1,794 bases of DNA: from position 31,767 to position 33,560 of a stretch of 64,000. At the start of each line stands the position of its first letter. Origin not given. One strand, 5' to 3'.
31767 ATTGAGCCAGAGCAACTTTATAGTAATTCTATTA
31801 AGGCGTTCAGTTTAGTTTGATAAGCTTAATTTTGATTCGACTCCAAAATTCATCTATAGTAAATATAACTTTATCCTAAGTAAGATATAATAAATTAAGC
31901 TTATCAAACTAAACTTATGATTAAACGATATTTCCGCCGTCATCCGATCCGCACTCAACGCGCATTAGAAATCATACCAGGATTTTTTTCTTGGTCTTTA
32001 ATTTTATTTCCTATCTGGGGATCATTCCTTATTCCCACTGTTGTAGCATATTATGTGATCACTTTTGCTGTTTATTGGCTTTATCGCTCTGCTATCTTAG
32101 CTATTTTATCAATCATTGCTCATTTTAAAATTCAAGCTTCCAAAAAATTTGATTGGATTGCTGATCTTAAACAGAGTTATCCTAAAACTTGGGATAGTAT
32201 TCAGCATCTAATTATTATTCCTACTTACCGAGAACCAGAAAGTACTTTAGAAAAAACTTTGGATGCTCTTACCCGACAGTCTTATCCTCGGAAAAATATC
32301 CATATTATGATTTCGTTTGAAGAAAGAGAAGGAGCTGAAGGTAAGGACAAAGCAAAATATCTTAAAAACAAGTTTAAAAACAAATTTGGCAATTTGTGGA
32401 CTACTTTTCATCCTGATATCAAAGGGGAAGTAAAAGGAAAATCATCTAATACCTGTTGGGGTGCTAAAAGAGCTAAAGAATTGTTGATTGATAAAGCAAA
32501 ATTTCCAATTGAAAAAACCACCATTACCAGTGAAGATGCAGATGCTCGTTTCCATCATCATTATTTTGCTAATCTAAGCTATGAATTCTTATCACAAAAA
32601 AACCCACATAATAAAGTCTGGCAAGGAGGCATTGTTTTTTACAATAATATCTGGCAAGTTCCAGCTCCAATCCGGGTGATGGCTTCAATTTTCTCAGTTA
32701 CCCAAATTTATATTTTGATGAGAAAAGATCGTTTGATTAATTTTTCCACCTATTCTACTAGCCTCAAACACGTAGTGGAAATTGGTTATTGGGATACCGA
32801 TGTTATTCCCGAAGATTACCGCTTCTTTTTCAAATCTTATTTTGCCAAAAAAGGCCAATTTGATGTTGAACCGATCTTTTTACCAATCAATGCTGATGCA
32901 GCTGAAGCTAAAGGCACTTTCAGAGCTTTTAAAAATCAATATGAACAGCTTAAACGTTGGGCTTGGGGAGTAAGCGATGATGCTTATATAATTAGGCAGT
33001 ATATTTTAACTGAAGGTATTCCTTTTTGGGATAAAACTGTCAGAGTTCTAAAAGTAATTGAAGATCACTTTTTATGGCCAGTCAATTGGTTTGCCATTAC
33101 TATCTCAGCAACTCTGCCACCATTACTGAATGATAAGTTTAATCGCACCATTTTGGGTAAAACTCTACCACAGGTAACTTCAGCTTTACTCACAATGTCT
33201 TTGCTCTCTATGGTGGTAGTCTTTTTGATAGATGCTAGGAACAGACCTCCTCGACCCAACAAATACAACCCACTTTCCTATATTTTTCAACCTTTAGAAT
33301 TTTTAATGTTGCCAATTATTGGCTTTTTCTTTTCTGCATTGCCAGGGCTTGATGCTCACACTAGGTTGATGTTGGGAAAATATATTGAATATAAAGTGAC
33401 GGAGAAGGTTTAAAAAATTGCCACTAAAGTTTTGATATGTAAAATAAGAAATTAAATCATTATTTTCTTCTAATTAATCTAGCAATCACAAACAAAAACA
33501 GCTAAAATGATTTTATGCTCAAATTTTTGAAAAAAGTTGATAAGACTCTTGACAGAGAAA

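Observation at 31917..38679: Envelope glycosylation cluster: GT2, GT-C, small membrane protein, WecA-like transferase, DPPR-synthase-like UbiA and an HD phosphohydrolase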

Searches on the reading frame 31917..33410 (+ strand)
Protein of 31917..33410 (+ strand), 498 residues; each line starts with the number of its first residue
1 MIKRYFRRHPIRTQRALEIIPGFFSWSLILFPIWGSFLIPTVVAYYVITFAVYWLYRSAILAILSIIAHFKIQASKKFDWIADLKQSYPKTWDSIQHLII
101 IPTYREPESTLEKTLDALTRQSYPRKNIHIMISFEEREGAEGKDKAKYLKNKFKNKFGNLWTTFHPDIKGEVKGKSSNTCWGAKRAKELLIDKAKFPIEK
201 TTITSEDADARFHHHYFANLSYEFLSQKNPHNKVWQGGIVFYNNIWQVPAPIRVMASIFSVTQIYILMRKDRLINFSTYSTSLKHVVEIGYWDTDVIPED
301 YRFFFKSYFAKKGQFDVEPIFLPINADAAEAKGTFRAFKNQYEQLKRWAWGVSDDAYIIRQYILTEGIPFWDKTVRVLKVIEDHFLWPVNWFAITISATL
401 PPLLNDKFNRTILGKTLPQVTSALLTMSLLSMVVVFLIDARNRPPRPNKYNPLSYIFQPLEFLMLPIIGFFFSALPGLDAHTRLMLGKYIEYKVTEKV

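Call 3: search_protein_families(library=pfam, proteins=[window:31917-33410:+], max_evalue=0.1)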
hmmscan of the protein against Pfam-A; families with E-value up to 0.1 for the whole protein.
window:31917-33410:+ (498 aa): 3 families
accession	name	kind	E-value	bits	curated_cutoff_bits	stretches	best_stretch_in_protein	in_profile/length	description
PF13632.12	Glyco_trans_2_3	-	1.2e-05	25.6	27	1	207-433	6-192/198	Glycosyl transferase family group 2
PF00535.33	Glycos_transf_2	-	0.00092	19.6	23.3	1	99-131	2-33/168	Glycosyl transferase family 2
PF05024.20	Gpi1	-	0.025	14.4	22.2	1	29-70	205-244/265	N-acetylglucosaminyl transferase component (Gpi1)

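Call 4: search_protein_families(library=ncbifam, proteins=[window:31917-33410:+], max_evalue=0.1)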
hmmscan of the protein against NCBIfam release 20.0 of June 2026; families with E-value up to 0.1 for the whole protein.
window:31917-33410:+ (498 aa): 2 families
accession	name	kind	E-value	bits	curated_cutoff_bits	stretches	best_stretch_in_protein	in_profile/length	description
TIGR03937.1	PgaC_IcaA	equivalog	7.9e-06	25.1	422.3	1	285-468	211-381/407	poly-beta-1,6-N-acetyl-D-glucosamine synthase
TIGR03111.1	glyc2_xrt_Gpos1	hypoth_equivalog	0.00013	20.9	363.95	1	48-170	7-118/439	TIGR03111 family XrtG-associated glycosyltransferase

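Call 44: search_solved_structures(query=A4, max_evalue=1, show_alignments=1)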
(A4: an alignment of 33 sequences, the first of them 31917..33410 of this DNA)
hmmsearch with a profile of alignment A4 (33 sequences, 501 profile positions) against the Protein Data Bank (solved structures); distinct sequences matched with E-value up to 1: 3.
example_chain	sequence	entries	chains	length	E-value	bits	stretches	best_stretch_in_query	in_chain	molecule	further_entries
5tze_C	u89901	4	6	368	0.27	13.4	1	101-215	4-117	Glycosyl transferase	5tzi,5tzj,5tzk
6yv7_A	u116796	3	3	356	0.34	13.1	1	97-135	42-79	Glycosyl transferase, family 2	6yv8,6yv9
6yv7_B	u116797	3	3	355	0.37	12.9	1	97-135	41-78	Glycosyl transferase, family 2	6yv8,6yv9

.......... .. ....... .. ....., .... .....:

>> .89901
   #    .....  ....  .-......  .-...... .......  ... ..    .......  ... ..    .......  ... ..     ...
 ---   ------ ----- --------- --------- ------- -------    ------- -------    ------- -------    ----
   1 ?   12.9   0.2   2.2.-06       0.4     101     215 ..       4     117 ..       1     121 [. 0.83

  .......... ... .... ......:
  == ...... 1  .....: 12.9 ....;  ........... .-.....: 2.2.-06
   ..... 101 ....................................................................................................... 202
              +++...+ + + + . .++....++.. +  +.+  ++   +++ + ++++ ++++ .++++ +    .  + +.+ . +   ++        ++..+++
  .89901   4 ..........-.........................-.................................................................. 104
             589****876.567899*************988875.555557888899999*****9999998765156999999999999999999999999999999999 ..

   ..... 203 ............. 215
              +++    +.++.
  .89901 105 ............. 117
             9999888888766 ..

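Call 72: predict_structure(alignment_id=A7)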
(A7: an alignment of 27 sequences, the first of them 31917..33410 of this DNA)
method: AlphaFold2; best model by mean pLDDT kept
length: 498 residues; sequences in the alignment: 27
mean_pLDDT: 86.2   pTM: 0.86
mean pLDDT of the five models: 86.2, 83.8, 82.0, 75.1, 57.8
residues with pLDDT >= 90: 221; 70-90: 234; 50-70: 36; < 50: 7
segments of 3 or more residues with pLDDT < 50: 493-498
pLDDT, mean of each block of 10 residues (from residue 1): 83 79 83 90 91 89 92 96 97 96 89 96 97 92 96 96 91 84 97 96 93 97 95 92 88 87 85 77 96 76 89 91 90 84 74 75 89 85 71 78 89 91 85 85 76 66 72 76 72 43
secondary structure, 60 per line:
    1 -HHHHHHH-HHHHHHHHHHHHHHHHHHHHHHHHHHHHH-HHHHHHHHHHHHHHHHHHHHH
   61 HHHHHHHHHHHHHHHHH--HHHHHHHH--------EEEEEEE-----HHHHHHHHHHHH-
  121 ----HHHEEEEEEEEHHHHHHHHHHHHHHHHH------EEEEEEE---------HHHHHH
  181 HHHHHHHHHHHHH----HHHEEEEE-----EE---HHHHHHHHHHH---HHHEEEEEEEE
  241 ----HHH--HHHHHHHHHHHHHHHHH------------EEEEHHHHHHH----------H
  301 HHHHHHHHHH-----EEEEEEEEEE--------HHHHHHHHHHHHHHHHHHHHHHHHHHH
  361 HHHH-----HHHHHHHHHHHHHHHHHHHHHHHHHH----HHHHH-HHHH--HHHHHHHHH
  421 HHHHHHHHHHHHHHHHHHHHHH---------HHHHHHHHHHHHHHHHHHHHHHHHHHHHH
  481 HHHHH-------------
elements in order: H2-8 H10-38 H40-77 H80-87 E96-102 H108-119 E128-135 H136-152 E159-165 H175-193 E201-205 H216-226 E233-240 H250-266 E279-282 H283-289 H300-310 E316-325 H334-364 H370-395 H400-404 H406-409 H412-442 H452-485

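Call 75: fold_search(model_id=the predicted structure, library=pdb)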
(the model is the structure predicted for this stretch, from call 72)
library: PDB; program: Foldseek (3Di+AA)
matches with E <= 10: 720; with E <= 0.001: 143
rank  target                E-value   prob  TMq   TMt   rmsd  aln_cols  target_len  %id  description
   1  7sp9_A                1.0e-09  1.00  0.42  0.42  17.8       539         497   13  Chlorella virus Hyaluronan Synthase in the GlcNAc-primed channel-closed state (released 2022-04-06)
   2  9yq2_A                1.2e-09  1.00  0.47  0.48  15.6       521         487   11  Chlorella virus hyaluronan synthase bound to DDM (released 2025-12-10)
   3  9yq5_A                2.6e-09  1.00  0.46  0.46  17.0       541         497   12  Chlorella virus hyaluronan synthase bound to an inserted UDP-GlcA (released 2025-12-10)
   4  7sp7_A                3.0e-09  1.00  0.43  0.43  18.1       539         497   12  Chlorella virus hyaluronan synthase inhibited by UDP (released 2022-04-06)
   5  8smn_A                4.4e-09  1.00  0.45  0.43  15.2       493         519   12  Xenopus laevis hyaluronan synthase 1, nascent HA polymer bound state (released 2024-05-01)
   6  7sp8_A                5.5e-09  1.00  0.47  0.46  15.7       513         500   11  Chlorella virus Hyaluronan Synthase bound to UDP-GlcNAc (released 2022-04-06)
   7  8sne_A                6.3e-09  1.00  0.42  0.43  17.5       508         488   12  Chlorella virus Hyaluronan Synthase bound to GlcA extended GlcNAc primer and UDP (released 2024-05-01)
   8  8snc_A                7.5e-09  1.00  0.48  0.48  16.1       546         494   12  Chlorella virus Hyaluronan Synthase bound to GlcA extended GlcNAc primer (released 2024-05-01)
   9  8smp_A                2.1e-08  1.00  0.46  0.43  16.1       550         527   12  Xenopus laevis hyaluronan synthase 1, UDP-bound, gating loop inserted state (released 2024-05-01)
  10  8smm_A                2.8e-08  1.00  0.44  0.43  18.0       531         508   11  Xenopus laevis hyaluronan synthase 1 (released 2024-05-01)
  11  9yq4_A                3.3e-08  1.00  0.43  0.43  17.3       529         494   13  Chlorella virus hyaluronan synthase bound to a proofreading UDP-GlcA (released 2025-12-10)
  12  9b8v_E                4.1e-08  1.00  0.52  0.33  15.3       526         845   13  AlphaFold2 informed cryo-EM model of the E. coli cellulose synthase BcsAG3B6 complex (released 2025-02-19)
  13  4p00_A                4.1e-08  1.00  0.50  0.35  17.8       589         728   13  Bacterial Cellulose Synthase in complex with cyclic-di-GMP and UDP (released 2014-04-09)
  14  9kqc_A                6.7e-08  1.00  0.47  0.47  16.2       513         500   12  Chlorella virus Hyaluronan Synthase bound to VNAR (released 2025-05-14)
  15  6yv7_B                1.9e-07  1.00  0.40  0.55  13.6       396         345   12  Mannosyltransferase PcManGT from Pyrobaculum calidifontis (released 2020-07-22)
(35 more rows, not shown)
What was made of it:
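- On Processive membrane GT2 synthases (HAS / BcsA / chitin synthase type): Foldseek top hits are CvHAS, XlHAS1 and BcsA at E 1e-9 to 5e-7 (call 75).
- Checked: The AlphaFold model (pLDDT 86.2, call 72) best matches hyaluronan synthases and BcsA (call 75).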
